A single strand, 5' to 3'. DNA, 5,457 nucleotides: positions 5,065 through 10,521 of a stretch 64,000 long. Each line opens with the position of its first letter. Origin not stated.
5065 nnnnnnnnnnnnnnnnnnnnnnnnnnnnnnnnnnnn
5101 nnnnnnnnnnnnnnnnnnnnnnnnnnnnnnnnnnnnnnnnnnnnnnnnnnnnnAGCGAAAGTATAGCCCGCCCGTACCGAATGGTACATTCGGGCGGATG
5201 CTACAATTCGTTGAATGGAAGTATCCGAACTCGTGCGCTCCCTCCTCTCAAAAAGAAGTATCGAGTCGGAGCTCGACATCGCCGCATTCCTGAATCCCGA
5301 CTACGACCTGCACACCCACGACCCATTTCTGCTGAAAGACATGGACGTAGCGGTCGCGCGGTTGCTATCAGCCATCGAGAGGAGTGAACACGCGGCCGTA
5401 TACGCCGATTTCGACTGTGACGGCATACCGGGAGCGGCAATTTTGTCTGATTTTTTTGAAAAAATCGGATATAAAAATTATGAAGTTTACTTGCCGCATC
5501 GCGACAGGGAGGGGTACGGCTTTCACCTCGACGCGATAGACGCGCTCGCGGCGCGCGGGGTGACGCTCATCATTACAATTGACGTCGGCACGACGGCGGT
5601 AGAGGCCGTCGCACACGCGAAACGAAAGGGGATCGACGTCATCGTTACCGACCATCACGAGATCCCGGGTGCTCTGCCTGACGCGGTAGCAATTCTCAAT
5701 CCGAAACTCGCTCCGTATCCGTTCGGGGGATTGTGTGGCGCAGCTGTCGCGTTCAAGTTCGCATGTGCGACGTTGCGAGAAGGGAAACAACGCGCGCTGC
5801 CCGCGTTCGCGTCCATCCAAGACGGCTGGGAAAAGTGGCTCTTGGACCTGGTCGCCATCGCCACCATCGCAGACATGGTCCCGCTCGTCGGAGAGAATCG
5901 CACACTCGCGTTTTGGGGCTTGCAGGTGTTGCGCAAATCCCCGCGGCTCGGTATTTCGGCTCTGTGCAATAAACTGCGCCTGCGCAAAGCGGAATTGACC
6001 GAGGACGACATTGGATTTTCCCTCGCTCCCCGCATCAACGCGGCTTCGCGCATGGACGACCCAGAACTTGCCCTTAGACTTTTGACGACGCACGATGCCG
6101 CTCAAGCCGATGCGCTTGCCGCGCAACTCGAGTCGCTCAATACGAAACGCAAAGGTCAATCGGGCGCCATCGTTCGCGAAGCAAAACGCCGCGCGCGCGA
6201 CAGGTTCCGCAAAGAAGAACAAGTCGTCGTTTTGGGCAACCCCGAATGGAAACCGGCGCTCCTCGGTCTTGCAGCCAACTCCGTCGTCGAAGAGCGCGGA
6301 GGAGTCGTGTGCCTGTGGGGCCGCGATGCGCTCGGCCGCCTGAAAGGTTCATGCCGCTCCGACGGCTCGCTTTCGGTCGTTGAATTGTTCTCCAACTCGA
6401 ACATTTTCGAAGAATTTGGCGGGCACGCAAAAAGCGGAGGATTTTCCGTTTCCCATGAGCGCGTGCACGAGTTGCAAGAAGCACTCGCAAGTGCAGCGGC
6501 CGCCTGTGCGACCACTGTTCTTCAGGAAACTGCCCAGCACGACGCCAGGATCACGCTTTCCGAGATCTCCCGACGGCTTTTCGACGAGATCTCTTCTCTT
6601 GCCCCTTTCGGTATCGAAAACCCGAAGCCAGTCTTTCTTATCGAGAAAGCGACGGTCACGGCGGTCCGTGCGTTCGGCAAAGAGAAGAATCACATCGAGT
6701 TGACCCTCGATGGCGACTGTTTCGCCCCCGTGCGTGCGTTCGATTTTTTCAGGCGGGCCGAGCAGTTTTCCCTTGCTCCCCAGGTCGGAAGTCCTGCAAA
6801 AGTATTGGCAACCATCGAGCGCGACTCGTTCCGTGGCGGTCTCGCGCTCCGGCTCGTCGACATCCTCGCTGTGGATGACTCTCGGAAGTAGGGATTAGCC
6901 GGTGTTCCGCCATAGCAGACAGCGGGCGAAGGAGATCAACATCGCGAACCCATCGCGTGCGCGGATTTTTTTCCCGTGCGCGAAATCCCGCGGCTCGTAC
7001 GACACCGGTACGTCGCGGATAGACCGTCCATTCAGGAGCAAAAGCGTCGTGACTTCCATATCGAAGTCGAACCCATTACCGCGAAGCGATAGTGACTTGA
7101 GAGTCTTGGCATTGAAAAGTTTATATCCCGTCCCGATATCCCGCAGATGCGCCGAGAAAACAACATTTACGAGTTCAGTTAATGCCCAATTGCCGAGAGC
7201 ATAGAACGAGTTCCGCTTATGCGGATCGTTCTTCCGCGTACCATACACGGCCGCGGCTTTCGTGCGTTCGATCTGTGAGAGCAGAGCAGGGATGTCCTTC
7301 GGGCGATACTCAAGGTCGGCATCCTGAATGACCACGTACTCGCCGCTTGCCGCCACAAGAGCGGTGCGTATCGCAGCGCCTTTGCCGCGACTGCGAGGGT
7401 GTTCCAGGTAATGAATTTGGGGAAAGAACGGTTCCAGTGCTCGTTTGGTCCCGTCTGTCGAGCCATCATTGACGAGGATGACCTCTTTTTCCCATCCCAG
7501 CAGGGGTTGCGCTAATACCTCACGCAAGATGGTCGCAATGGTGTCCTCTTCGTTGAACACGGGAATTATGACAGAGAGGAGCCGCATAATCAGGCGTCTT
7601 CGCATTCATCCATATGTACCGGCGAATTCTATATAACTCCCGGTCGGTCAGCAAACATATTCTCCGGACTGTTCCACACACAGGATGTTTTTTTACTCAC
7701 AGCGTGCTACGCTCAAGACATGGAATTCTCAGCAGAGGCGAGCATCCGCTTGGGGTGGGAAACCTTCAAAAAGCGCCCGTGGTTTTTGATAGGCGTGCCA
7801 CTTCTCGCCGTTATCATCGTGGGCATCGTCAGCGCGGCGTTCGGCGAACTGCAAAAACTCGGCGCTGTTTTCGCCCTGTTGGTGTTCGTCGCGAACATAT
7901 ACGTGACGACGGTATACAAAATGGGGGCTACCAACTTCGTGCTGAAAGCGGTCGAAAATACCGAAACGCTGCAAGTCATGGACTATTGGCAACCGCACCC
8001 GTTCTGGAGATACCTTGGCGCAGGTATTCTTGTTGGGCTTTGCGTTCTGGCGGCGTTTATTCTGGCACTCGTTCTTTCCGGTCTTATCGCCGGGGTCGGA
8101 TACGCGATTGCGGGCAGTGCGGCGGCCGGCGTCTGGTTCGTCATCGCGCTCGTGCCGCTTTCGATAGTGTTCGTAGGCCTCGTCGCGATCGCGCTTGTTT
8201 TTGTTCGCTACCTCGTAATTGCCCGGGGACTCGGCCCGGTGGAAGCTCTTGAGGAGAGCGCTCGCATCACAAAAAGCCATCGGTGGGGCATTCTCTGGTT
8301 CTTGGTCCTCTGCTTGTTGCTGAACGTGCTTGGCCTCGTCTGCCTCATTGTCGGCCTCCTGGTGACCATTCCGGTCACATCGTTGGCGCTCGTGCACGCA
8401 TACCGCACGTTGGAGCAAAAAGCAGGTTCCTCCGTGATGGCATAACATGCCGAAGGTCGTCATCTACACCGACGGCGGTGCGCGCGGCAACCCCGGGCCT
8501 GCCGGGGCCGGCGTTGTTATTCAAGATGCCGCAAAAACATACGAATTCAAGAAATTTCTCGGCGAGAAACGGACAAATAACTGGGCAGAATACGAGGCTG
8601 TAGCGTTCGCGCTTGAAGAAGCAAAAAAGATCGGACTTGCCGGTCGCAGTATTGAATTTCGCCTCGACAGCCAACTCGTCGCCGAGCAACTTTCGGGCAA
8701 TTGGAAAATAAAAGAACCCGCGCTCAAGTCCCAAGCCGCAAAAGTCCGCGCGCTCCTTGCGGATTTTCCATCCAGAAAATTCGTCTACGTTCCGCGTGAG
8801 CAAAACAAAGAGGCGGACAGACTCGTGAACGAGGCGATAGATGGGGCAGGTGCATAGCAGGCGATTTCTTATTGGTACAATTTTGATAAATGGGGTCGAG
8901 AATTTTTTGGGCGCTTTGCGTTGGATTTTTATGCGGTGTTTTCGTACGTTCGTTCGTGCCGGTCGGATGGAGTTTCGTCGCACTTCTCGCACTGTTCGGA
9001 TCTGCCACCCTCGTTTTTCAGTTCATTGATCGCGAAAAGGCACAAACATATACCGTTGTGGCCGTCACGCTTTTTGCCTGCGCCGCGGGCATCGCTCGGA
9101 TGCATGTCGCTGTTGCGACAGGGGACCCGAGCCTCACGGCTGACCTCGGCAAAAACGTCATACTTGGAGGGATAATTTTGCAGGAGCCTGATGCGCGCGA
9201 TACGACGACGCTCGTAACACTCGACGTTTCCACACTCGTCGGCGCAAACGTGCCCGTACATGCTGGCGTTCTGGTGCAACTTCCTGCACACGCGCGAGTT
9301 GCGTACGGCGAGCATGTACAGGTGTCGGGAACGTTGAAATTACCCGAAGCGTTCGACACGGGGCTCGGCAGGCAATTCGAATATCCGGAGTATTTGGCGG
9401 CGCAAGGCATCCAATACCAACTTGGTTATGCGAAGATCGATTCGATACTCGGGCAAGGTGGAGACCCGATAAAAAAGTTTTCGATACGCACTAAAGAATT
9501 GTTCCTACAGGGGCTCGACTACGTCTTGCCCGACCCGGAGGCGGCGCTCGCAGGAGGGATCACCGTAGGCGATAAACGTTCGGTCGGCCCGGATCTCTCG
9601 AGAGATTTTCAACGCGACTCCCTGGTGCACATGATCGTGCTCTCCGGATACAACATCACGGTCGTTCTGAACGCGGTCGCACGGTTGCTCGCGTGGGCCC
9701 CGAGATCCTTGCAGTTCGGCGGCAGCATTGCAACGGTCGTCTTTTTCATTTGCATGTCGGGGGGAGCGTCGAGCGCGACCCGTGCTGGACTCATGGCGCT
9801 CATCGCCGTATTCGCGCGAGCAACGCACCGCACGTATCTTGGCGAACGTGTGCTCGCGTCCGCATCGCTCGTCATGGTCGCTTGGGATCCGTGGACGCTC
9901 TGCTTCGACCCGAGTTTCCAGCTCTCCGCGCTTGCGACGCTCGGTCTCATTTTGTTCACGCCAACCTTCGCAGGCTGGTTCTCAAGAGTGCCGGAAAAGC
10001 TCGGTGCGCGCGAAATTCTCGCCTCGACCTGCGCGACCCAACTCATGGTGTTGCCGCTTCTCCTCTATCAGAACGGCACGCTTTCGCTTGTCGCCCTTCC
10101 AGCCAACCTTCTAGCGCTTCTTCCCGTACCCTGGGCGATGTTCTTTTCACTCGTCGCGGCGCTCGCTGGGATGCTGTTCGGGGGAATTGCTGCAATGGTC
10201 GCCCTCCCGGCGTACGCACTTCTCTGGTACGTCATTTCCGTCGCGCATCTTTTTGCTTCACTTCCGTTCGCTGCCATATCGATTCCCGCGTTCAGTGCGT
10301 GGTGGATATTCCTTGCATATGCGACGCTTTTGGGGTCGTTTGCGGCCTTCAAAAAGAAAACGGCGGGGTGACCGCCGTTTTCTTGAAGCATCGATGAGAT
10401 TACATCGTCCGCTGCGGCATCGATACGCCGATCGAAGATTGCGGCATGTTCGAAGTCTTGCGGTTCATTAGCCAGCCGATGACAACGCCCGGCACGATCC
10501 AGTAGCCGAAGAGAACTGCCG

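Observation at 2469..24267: Recurrent leaderless architecture: extended -10 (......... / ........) exactly 6-7 nt before ATG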

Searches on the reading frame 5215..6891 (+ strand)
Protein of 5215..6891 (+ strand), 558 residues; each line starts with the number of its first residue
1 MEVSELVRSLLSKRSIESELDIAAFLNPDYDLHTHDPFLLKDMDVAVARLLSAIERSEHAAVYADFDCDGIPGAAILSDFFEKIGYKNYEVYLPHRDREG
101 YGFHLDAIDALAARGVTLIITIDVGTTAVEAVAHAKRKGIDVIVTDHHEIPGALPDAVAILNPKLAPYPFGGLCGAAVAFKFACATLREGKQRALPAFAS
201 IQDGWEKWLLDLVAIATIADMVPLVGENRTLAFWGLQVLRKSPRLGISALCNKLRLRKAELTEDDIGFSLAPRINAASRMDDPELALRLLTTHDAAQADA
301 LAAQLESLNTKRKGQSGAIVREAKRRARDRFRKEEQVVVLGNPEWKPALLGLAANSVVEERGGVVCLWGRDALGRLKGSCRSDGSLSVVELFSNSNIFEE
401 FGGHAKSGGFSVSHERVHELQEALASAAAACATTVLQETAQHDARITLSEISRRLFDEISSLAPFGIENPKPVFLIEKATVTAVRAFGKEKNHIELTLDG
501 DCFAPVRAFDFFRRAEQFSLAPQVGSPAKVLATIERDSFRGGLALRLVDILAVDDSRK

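Call 9: find_related_loci(query=window:5215-6891:+, collection=genome_contigs, flank=10000)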
Query window:5215-6891:+ (558 aa) in genome_contigs; peptide patterns used: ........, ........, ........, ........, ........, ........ (x = any residue, [..] = any of these).
600 stretches matched a pattern (row limit reached: there are more); 551 encode a relative of the query (tblastn E <= 1e-3); the best 80 are kept; 80 distinct loci.
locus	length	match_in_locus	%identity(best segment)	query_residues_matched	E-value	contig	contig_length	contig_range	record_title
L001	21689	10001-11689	68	1-551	0e+0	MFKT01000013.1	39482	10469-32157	MAG: Candidatus Kaiserbacteria bacterium RIFCSPHIGHO2_01_FULL_53_29 rifcsphigho2_01_scaffold_2053, whole genome shotgun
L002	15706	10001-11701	66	1-552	0e+0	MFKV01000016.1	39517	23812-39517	MAG: Candidatus Kaiserbacteria bacterium RIFCSPHIGHO2_01_FULL_54_36 rifcsphigho2_01_scaffold_3129, whole genome shotgun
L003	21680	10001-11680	65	3-553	0e+0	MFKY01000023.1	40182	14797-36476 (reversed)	MAG: Candidatus Kaiserbacteria bacterium RIFCSPHIGHO2_01_FULL_55_37 rifcsphigho2_01_scaffold_2456, whole genome shotgun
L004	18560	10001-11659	65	3-553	0e+0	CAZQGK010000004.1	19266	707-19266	MAG TPA_asm: uncultured Candidatus Saccharibacteria bacterium isolate ERP113451_co1_332 genome assembly, contig: NODE_33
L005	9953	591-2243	65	3-551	0e+0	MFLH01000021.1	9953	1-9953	MAG: Candidatus Kaiserbacteria bacterium RIFCSPHIGHO2_02_FULL_54_11b rifcsphigho2_02_scaffold_18025, whole genome shotgu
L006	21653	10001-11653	67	6-553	0e+0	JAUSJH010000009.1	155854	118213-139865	MAG: bacterium isolate E14_metabat.bin.296 E14_k141_1236267, whole genome shotgun sequence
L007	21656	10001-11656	65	4-553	0e+0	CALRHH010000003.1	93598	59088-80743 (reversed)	MAG: Candidatus Nomurabacteria bacterium isolate Ike-100m-40 genome assembly, contig: Ike-100-c75, whole genome shotgun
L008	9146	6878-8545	65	3-556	0e+0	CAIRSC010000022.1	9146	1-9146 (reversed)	uncultured bacterium isolate Umea1_bin-3528 genome assembly, contig: bin-3528:022/113, whole genome shotgun sequence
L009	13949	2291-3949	65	2-552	0e+0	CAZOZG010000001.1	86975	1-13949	MAG TPA_asm: uncultured Candidatus Saccharibacteria bacterium isolate SRP273308_co1_18 genome assembly, contig: NODE_280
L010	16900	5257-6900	66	4-551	0e+0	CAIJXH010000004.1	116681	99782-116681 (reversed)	uncultured bacterium isolate A14_bin-1224 genome assembly, contig: bin-1224:04/22, whole genome shotgun sequence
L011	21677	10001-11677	64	3-550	0e+0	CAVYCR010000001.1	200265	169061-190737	MAG: Candidatus Kaiserbacteria bacterium isolate MFD04540.bin.2.11 genome assembly, contig: contig_12184, whole genome s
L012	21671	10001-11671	66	3-552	0e+0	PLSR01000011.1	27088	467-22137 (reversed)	MAG: Candidatus Kaiserbacteria bacterium isolate bog_1339 73.20120700_S1D.328_contig_290886, whole genome shotgun sequen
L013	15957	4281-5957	64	1-552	0e+0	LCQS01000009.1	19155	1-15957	MAG: Parcubacteria group bacterium GW2011_GWA2_51_10 UY63_C0009, whole genome shotgun sequence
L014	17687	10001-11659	65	1-552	0e+0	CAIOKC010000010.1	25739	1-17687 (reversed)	uncultured bacterium isolate LaPlata_bin-2928 genome assembly, contig: bin-2928:10/32, whole genome shotgun sequence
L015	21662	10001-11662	65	3-551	0e+0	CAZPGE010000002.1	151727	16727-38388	MAG TPA_asm: uncultured Candidatus Saccharibacteria bacterium isolate ERP113451_co1_69 genome assembly, contig: NODE_33_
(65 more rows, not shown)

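Call 23: search_protein_families(library=pfam, proteins=[window:5215-6891:+], max_evalue=0.01)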
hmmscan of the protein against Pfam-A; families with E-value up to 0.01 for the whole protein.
window:5215-6891:+ (558 aa): 4 families
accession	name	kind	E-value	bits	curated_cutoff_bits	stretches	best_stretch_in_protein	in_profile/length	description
PF01368.27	DHH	-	1.6e-20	74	28.1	1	61-192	3-104/125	DHH family, N-terminal domain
PF17768.7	RecJ_OB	-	5e-19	68.8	27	1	443-545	2-101/107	RecJ OB domain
PF02272.25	DHHA1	-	2.1e-06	28.6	25.9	1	336-427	3-99/102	DHHA1 domain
PF00582.32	Usp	-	0.0063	17.5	24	0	107-149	71-113/141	Universal stress protein family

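Call 58: find_encoding_contigs(protein=window:5215-6891:+, flank=2000, max_places=3)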
Protein window:5215-6891:+ (558 aa): no gene with exactly this product is on record in the collection.

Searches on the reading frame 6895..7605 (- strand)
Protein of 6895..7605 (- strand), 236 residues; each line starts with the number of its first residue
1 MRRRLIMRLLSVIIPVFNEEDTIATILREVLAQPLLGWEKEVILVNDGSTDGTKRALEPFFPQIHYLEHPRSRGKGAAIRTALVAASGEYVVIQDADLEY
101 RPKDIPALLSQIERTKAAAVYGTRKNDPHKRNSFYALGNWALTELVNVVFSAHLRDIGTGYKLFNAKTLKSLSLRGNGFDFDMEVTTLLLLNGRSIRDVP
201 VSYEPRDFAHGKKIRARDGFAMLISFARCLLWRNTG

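Call 28: search_protein_families(library=pfam, proteins=[window:6895-7605:-], max_evalue=0.001)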
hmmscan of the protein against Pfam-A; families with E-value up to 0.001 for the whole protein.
window:6895-7605:- (236 aa): 2 families
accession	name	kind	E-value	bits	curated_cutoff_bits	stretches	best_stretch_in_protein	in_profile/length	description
PF00535.33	Glycos_transf_2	-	1.2e-32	113.6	23.3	1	11-136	1-127/168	Glycosyl transferase family 2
PF13641.12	Glyco_tranf_2_3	-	4.6e-08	33.8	27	1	10-142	3-132/230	Glycosyltransferase like family 2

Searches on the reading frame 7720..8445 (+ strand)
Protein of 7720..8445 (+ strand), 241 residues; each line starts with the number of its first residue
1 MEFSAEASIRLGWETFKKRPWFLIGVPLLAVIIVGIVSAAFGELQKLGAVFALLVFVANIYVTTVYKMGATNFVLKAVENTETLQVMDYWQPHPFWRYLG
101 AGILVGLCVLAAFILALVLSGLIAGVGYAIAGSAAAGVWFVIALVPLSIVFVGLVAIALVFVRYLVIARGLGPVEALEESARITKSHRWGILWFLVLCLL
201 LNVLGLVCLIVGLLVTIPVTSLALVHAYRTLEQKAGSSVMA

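Call 23: search_protein_families(library=pfam, proteins=[window:7720-8445:+], max_evalue=0.01)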
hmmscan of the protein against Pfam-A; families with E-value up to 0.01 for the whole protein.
window:7720-8445:+ (241 aa): 1 family
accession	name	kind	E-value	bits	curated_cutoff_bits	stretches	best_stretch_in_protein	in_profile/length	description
PF06161.16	DUF975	-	1.4e-07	32.1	34.8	1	27-233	22-241/243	Protein of unknown function (DUF975)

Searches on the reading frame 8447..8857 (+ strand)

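Call 28: search_protein_families(library=pfam, proteins=[window:8447-8857:+], max_evalue=0.001)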
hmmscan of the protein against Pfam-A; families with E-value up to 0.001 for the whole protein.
window:8447-8857:+ (136 aa): 2 families
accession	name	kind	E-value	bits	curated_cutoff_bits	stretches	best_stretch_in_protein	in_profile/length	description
PF13456.12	RVT_3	-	6e-20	71.9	21.6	1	8-130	2-123/123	Reverse transcriptase-like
PF00075.30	RNase_H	-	2.7e-12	47.5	25.8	1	3-129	3-138/141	RNase H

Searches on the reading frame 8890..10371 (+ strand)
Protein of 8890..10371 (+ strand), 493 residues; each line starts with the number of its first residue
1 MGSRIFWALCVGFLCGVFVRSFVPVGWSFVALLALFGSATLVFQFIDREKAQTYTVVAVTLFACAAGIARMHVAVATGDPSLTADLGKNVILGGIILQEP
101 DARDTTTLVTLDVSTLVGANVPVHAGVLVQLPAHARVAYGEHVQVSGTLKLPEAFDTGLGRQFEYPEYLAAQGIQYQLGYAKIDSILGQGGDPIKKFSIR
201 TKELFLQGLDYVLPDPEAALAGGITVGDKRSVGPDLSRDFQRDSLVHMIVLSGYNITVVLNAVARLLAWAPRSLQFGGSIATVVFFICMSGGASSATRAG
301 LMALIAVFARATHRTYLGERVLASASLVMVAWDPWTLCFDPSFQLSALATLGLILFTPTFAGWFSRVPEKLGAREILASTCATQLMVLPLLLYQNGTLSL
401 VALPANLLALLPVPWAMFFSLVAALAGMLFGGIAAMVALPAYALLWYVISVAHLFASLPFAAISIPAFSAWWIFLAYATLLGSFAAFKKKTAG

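Call 23: search_protein_families(library=pfam, proteins=[window:8890-10371:+], max_evalue=0.01)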
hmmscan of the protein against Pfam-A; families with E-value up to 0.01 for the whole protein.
window:8890-10371:+ (493 aa): 2 families
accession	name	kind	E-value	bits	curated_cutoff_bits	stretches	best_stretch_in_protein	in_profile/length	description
PF03772.21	Competence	-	1.6e-39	136.3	23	1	225-485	2-265/270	Competence protein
PF13567.11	DUF4131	-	4.8e-20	72.3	31.6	1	23-183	3-162/165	Domain of unknown function (DUF4131)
